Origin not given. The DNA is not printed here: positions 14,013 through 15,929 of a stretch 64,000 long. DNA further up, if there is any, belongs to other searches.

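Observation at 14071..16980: Redox module wedged behind rpsJ: VAO/PCMH-type flavoprotein oxidase translationally coupled to a 7-TM protein and a DoxX protein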

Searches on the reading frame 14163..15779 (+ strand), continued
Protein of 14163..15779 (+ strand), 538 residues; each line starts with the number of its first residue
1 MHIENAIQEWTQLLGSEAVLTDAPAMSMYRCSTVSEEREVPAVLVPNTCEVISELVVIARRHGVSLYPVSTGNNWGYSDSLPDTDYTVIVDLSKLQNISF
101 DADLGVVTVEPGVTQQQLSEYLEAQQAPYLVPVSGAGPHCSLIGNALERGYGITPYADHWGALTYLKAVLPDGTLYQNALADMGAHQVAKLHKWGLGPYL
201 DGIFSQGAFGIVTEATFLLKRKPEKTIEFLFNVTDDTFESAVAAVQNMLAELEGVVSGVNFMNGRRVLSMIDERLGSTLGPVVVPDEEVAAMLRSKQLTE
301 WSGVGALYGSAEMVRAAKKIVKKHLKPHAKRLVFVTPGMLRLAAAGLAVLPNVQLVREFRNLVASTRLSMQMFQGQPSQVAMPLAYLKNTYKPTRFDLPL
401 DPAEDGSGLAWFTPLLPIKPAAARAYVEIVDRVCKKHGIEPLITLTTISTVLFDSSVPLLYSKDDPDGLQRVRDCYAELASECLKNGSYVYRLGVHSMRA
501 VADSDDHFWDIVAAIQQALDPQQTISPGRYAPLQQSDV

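Call 93: search_protein_families(library=ncbifam, proteins=[L077:3788-6439:+, L078:2707-4203:-, L064:5109-5804:-, L085:15585-17135:+, L081:16534-17394:-, L072:15807-16841:-, L054:4471-5415:-, L013:345-1211:-, L073:4372-5799:-, L037:6638-7888:-], max_evalue=0.00001)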
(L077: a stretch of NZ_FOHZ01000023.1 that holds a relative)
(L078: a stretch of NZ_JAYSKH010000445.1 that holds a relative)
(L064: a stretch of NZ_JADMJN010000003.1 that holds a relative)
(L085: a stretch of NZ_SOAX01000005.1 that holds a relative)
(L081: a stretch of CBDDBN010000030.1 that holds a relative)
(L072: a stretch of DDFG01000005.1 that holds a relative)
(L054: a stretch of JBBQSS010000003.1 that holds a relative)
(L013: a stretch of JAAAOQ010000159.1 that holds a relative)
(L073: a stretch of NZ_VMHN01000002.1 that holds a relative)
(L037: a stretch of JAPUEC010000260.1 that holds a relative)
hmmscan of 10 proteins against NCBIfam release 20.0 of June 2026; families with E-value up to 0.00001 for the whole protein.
L077:3788-6439:+ (884 aa): 22 families
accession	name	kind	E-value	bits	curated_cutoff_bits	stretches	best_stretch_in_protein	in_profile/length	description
TIGR02917.1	PEP_TPR_lipo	equivalog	9.8e-89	298.4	312.2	3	300-879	307-879/899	XrtA/PEP-CTERM system TPR-repeat protein PrsT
NF040959.1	MamA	equivalog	3.3e-44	150.8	200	3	288-448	37-196/204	magnetosome protein MamA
TIGR02521.1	type_IV_pilW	equivalog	5e-33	114.6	154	2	29-227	7-217/234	type IV pilus biogenesis/stability protein PilW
TIGR00540.1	TPR_hemY_coli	hypoth_equivalog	1.6e-22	79.8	142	2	365-579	161-377/385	heme biosynthesis-associated TPR protein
NF052415.1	T3SS_chap_SctY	equivalog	2.1e-22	79.6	70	1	160-237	21-101/106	type III secretion apparatus assembly chaperone SctY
NF008520.0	PRK11447.1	equivalog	1.2e-20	73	858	1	612-807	434-640/1157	cellulose synthase complex outer membrane protein BcsC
NF033920.0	C39_PA2778_fam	equivalog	3.1e-19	69.4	150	0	746-834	166-255/255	PA2778 family cysteine peptidase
TIGR02552.1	LcrH_SycD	equivalog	1.2e-16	60.6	104.8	0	507-586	32-111/136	SycD/LcrH family type III secretion system chaperone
TIGR03939.1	PGA_TPR_OMP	equivalog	4e-16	58.4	366.65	0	722-877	37-194/800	poly-beta-1,6 N-acetyl-D-glucosamine export porin PgaA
NF052400.1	M48_BAM_BepA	equivalog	8.3e-15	54.5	570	0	157-239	353-435/483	beta-barrel assembly-enhancing protease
NF033762.1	social_mot_Tgl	equivalog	2.9e-14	53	225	0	761-869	56-168/252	social motility TPR repeat lipoprotein Tgl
NF047558.1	TPR_END_plus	domain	3.2e-14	52.6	32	0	370-393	13-36/56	TPR end-of-group domain-containing protein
NF008757.0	PRK11788.1-5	equivalog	4.7e-14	52.3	363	0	514-647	165-301/388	lipopolysaccharide assembly protein LapB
NF008755.0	PRK11788.1-3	equivalog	1.4e-13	50.9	430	0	637-795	181-342/388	lipopolysaccharide assembly protein LapB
TIGR02795.1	tol_pal_ybgF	equivalog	1.6e-12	48.1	90.1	0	118-206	10-103/119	tol-pal system protein YbgF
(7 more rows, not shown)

L078:2707-4203:- (499 aa): 52 families (the best 25 are shown)
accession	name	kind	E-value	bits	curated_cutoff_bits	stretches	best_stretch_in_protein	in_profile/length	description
TIGR02915.1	PEP_resp_reg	equivalog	8.4e-225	746.7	502.6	1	57-499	1-445/445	PEP-CTERM-box response regulator transcription factor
NF008469.0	PRK11361.1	equivalog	3.3e-118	395.3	714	1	54-491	4-450/461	acetoacetate metabolism transcriptional regulator AtoC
TIGR01818.1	ntrC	equivalog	5.9e-107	358.3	558.6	1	58-444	2-383/463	nitrogen regulation protein NR(I)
NF041552.1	TF_PrdR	equivalog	9e-105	351.2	795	1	180-494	256-574/577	sigma-54 dependent transcriptional regulator PrdR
TIGR01817.1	nifA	equivalog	3e-103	346.4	528.85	1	181-464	182-464/534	nif-specific transcriptional activator NifA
NF041946.1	LuxO_transreg_Vib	equivalog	5.7e-98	328.7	800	1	77-445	21-383/463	quorum-sensing sigma-54 dependent transcriptional regulator LuxO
NF050807.1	TransRegFlbDCaul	equivalog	9e-97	324.8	750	1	135-489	76-431/454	sigma-54-dependent transcriptional regulator FlbD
NF051870.1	NAssimRespRegNtrX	equivalog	2.1e-96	323.6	600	1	58-490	5-444/452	nitrogen assimilation response regulator NtrX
NF011695.0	PRK15115.1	equivalog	3.3e-94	316.2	763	1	50-498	2-438/445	two-component system response regulator GlrR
NF049963.1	RespRegFlgRCampy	domain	2.9e-92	309.8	750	1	57-496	3-427/429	fla regulon two-component system response regulator FlgR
NF003451.0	PRK05022.1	equivalog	5.1e-92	309.2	476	1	180-498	175-510/512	nitric oxide reductase transcriptional regulator NorR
NF007689.0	PRK10365.1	equivalog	2.2e-91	306.8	760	1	52-492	3-438/441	sigma-54-dependent response regulator transcription factor ZraR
NF038308.1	RNA_repair_RtcR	equivalog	2.1e-89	300.7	650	1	176-450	161-444/530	RNA repair transcriptional activator RtcR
TIGR02329.1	propionate_PrpR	equivalog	6.7e-87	292.3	499.2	1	178-494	197-525/526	propionate catabolism operon regulatory protein PrpR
NF008176.1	PRK10923.1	equivalog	4.2e-86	289.4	620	1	58-447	7-390/469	nitrogen regulation protein NR(I)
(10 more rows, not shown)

L064:5109-5804:- (232 aa): 4 families
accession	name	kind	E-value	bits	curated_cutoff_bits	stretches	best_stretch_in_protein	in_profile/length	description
TIGR03027.2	pepcterm_export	equivalog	1.6e-70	236.2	180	1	68-232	2-169/169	XrtA/PEP-CTERM system exopolysaccharide export protein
NF041843.1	EpsY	equivalog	5.1e-24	84.6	320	1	62-227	46-210/211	exopolysaccharide export protein EpsY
NF011658.0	PRK15078.1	subfamily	8.3e-23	80.7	333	1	66-229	82-251/380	polysaccharide export protein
TIGR03028.1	EpsE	equivalog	3.3e-19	69.2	262.65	1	68-227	1-159/239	polysaccharide export protein EpsE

L085:15585-17135:+ (517 aa): 4 families
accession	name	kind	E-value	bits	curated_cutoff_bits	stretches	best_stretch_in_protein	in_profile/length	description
TIGR03007.1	pepcterm_ChnLen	equivalog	9.7e-113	377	278.85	1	21-510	6-496/498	XrtA system polysaccharide chain length determinant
TIGR03017.1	EpsF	equivalog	8.4e-16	57.7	422.75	1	27-474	12-443/444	chain length determinant protein EpsF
TIGR01006.1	polys_exp_MPA1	subfamily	6.3e-06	25.8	296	0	414-475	161-222/226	CspC family polysaccharide chain length determinant protein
TIGR02168.1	SMC_prok_B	equivalog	7.3e-06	24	567.35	0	169-394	273-935/1181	chromosome segregation protein SMC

L081:16534-17394:- (287 aa): 3 families
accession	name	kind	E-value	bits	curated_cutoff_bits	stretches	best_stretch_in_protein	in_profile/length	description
NF038125.1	PEP_CTERM_THxN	subfamily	1.4e-74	250.8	85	1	16-285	4-246/246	THxN family PEP-CTERM protein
NF041538.1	PEP_EDSA_1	subfamily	8.1e-09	35.6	100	1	253-285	276-307/307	EDSAP-1 family PEP-CTERM protein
NF033554.9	floc_PepA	equivalog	8e-08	32.4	80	1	238-285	216-260/261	flocculation-associated PEP-CTERM protein PepA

L072:15807-16841:- (345 aa): 5 families
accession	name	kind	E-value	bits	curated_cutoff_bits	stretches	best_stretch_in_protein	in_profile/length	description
NF047373.1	BB0259_flg_lyt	exception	3.5e-21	75.7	234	1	201-314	550-681/705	flagellar assembly lytic transglycosylase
NF008631.0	PRK11619.1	equivalog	5.4e-12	44.9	536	1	204-300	484-590/644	murein transglycosylase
NF008670.0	PRK11671.1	equivalog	2.8e-11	43.2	375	1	197-281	190-285/359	membrane-bound lytic murein transglycosylase MltC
NF008112.0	PRK10859.1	equivalog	9e-10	37.6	354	1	215-280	304-369/483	membrane-bound lytic murein transglycosylase MltF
NF008050.0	PRK10783.1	equivalog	1.8e-06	26.5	508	1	223-295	127-205/457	murein transglycosylase D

L054:4471-5415:- (315 aa): 8 families
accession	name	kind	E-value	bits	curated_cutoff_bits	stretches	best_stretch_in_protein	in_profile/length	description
TIGR03018.1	pepcterm_TyrKin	hypoth_equivalog_domain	1.8e-84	282.3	230.65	1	76-284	1-207/207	XrtA-associated tyrosine autokinase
TIGR01005.1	eps_transp_fam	subfamily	4.5e-29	101.2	411.7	1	48-302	489-734/754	exopolysaccharide transport protein family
TIGR01007.1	eps_fam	subfamily_domain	1.3e-28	100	108.05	1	114-299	19-202/204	polysaccharide biosynthesis tyrosine autokinase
NF008568.0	PRK11519.1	equivalog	1.1e-23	83.4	1068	1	111-309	525-716/720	tyrosine-protein kinase Wzc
TIGR03029.1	EpsG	equivalog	1.1e-21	77.2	313.8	1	69-266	66-253/274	chain length determinant protein tyrosine kinase EpsG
NF007350.0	PRK09841.1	equivalog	4.5e-21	74.6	1248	1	112-311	531-725/726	tyrosine-protein kinase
TIGR01968.1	minD_bact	equivalog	6.6e-08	32.2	212.9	1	113-237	2-123/261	septum site-determining protein MinD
NF008669.0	PRK11670.1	equivalog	4.1e-07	29.2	348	1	112-163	107-157/369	iron-sulfur cluster carrier protein ApbC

L013:345-1211:- (289 aa): 0 families

L073:4372-5799:- (476 aa): 10 families
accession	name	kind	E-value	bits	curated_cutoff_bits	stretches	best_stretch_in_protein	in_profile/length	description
TIGR03013.1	EpsB_2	subfamily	1e-174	581.8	393.35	1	28-476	3-443/443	TIGR03013 family XrtA/PEP-CTERM system glycosyltransferase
TIGR03025.1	EPS_sugtrans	subfamily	3.4e-115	385.8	295.55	1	26-475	1-444/445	exopolysaccharide biosynthesis polyprenyl glycosylphosphotransferase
TIGR03023.1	WcaJ_sugtrans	equivalog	1.9e-88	297.7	410.75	1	26-473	1-450/453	undecaprenyl-phosphate glucose phosphotransferase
TIGR03022.1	WbaP_sugtrans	subfamily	4.8e-56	190.9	403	1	26-475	3-455/456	undecaprenyl-phosphate galactose phosphotransferase WbaP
NF050817.1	PolSacchBiosHfsE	equivalog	1.7e-49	168.9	750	1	258-470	244-460/467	polysaccharide biosynthesis protein HfsE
NF041877.1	EPS_EpsZ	equivalog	1.1e-45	156.1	800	1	47-474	33-457/459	exopolysaccharide biosynthesis polyisoprenyl-phosphate hexose-1-phosphate transferase EpsZ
NF007518.0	PRK10124.1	equivalog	1.4e-45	155.9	684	1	278-467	266-455/464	undecaprenyl-phosphate glucose phosphotransferase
NF052601.1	undeca_RfbP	equivalog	2.6e-38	131.7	330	1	284-473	43-239/244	undecaprenyl-phosphate galactose phosphotransferase family protein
NF011751.0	PRK15204.1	equivalog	2.1e-30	105.8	907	1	284-474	278-474/476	undecaprenyl-phosphate galactose phosphotransferase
NF045514.1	glycotran_HepC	equivalog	1.4e-22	80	140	1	279-396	110-211/220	heterocyst development glycosyltransferase HepC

L037:6638-7888:- (417 aa): 8 families
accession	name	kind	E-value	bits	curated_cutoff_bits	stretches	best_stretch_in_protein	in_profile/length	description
TIGR02212.1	lolCE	equivalog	4.2e-35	121.5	362.45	1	93-415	75-410/411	lipoprotein-releasing ABC transporter permease subunit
NF008076.0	PRK10814.1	exception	7e-21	74.7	473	1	94-414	79-397/399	lipoprotein-releasing ABC transporter permease subunit LolC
NF008357.0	PRK11146.1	exception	2.9e-17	62.6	439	1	93-408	78-406/414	lipoprotein-releasing ABC transporter permease subunit LolE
TIGR02213.1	lolE_release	exception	4.1e-16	58.8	540.35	1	97-406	79-401/411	lipoprotein-releasing ABC transporter permease subunit LolE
TIGR03434.1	ADOP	subfamily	3.4e-14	51.9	622.3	1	276-414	266-400/803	ADOP family duplicated permease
NF007826.0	PRK10535.1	equivalog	1.5e-12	46.6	966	1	269-413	516-645/648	macrolide ABC transporter ATP-binding protein/permease MacB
NF038347.1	FtsX_Gpos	exception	2.8e-08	33.5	225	1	285-346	175-236/296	permease-like cell division protein FtsX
TIGR00439.2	FtsX_Gneg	equivalog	3.5e-06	26.4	255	1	273-354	162-243/292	permease-like cell division protein FtsX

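Call 98: predict_structure(alignment_id=A2)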
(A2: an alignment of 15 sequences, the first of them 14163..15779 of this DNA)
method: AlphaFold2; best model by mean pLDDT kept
length: 538 residues; sequences in the alignment: 15
mean_pLDDT: 81.2   pTM: 0.82
mean pLDDT of the five models: 81.2, 78.5, 75.4, 65.6, 63.9
residues with pLDDT >= 90: 194; 70-90: 239; 50-70: 73; < 50: 32
segments of 3 or more residues with pLDDT < 50: 72-78, 152-158, 185-198, 536-538
pLDDT, mean of each block of 10 residues (from residue 1): 92 95 80 79 93 95 89 50 84 92 90 91 94 78 73 48 78 77 49 39 61 86 92 95 94 87 89 66 85 89 93 96 96 93 89 80 83 83 75 63 77 87 95 94 88 87 85 90 82 64 69 79 71 51
secondary structure, 60 per line:
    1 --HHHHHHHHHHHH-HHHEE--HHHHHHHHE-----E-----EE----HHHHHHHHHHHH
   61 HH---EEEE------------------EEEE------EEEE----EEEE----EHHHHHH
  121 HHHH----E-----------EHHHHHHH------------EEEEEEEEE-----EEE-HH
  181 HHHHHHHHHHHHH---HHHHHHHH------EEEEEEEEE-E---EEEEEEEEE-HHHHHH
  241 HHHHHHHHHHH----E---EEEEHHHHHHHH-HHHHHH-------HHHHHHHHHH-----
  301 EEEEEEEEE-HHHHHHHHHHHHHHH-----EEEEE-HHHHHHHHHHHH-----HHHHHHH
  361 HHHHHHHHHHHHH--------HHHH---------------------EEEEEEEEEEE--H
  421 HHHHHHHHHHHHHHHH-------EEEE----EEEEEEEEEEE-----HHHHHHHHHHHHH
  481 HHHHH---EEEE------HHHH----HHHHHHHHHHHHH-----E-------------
elements in order: H3-14 H23-30 H49-62 E66-69 E88-91 E98-101 E106-109 H115-124 H142-148 E161-169 E175-177 H179-193 H197-204 E211-219 E225-233 H235-251 E260-263 H264-271 H273-278 H286-295 E301-309 H311-325 E331-335 H337-348 H354-373 H382-385 E407-417 H420-436 E444-447 E452-462 H468-485 E489-492 H499-502 H507-519

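Call 100: fold_search(model_id=the predicted structure, library=pdb)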
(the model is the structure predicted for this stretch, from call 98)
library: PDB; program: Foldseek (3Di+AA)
matches with E <= 10: 976; with E <= 0.001: 307
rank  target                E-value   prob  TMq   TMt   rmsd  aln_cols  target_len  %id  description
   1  9fge_A                1.2e-33  1.00  0.78  0.83   4.8       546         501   26  Vanillyl alcohol oxidase from Novosphingobium sp: T181D mutant in complex with vanillin (released 2025-01-15)
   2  8s7w_A                3.6e-33  1.00  0.78  0.80   4.8       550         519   23  Vanillyl-alcohol dehydrogenase from Marinicaulis flavus: P151V mutant (released 2025-01-15)
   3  8s7t_A                4.0e-33  1.00  0.77  0.80   4.9       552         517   22  Vanillyl-alcohol dehydrogenase from Marinicaulis flavus: P151N mutant (released 2025-01-15)
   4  9ffk_A                7.3e-33  1.00  0.78  0.84   4.7       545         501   26  Vanillyl alcohol oxidase from Novosphingobium sp in complex with vanillyl alcohol (released 2025-01-15)
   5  7ywv_C                1.4e-32  1.00  0.81  0.83   4.5       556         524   22  Eugenol oxidase from rhodococcus jostii: mutant S81H, D151E, A423M, H434Y, S394V, Q425S, I445D, S518P (released 2022-11-16)
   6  8s7s_A                1.4e-32  1.00  0.77  0.80   4.8       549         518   23  Vanillyl-alcohol dehydrogenase from Marinicaulis flavus: P151G mutant (released 2025-01-15)
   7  9gj0_A                1.6e-32  1.00  0.81  0.83   4.2       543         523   23  Eugenol Oxidase (EUGO) from Rhodococcus jostii RHA1, mutant B1 (released 2024-12-18)
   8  8s7p_C                1.6e-32  1.00  0.77  0.79   5.1       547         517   24  Vanillyl-alcohol dehydrogenase from Marinicaulis flavus (released 2025-01-15)
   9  9h8q_A                2.6e-32  1.00  0.81  0.82   4.4       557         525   23  Eugenol Oxidase (EUGO) from Rhodococcus jostii RHA1, mutant DTT-T425G (released 2024-12-18)
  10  8s7p_A                3.2e-32  1.00  0.77  0.79   5.2       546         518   23  Vanillyl-alcohol dehydrogenase from Marinicaulis flavus (released 2025-01-15)
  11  8s7r_A                4.0e-32  1.00  0.77  0.80   5.0       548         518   24  Vanillyl-alcohol dehydrogenase from Marinicaulis flavus: P151T mutant (released 2025-01-15)
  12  9gj0_B                4.8e-32  1.00  0.81  0.83   4.3       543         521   23  Eugenol Oxidase (EUGO) from Rhodococcus jostii RHA1, mutant B1 (released 2024-12-18)
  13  9h8p_A                5.3e-32  1.00  0.81  0.83   4.4       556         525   23  Eugenol Oxidase (EUGO) from Rhodococcus jostii RHA1, mutant DTT (released 2025-01-29)
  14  8bap_A                5.3e-32  1.00  0.80  0.82   4.7       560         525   22  Eugenol Oxidase (EUGO) from Rhodococcus jostii RHA1, eightfold mutant active on propanol syringol (released 2023-10-25)
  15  8s7t_B                5.3e-32  1.00  0.78  0.80   4.8       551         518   23  Vanillyl-alcohol dehydrogenase from Marinicaulis flavus: P151N mutant (released 2025-01-15)
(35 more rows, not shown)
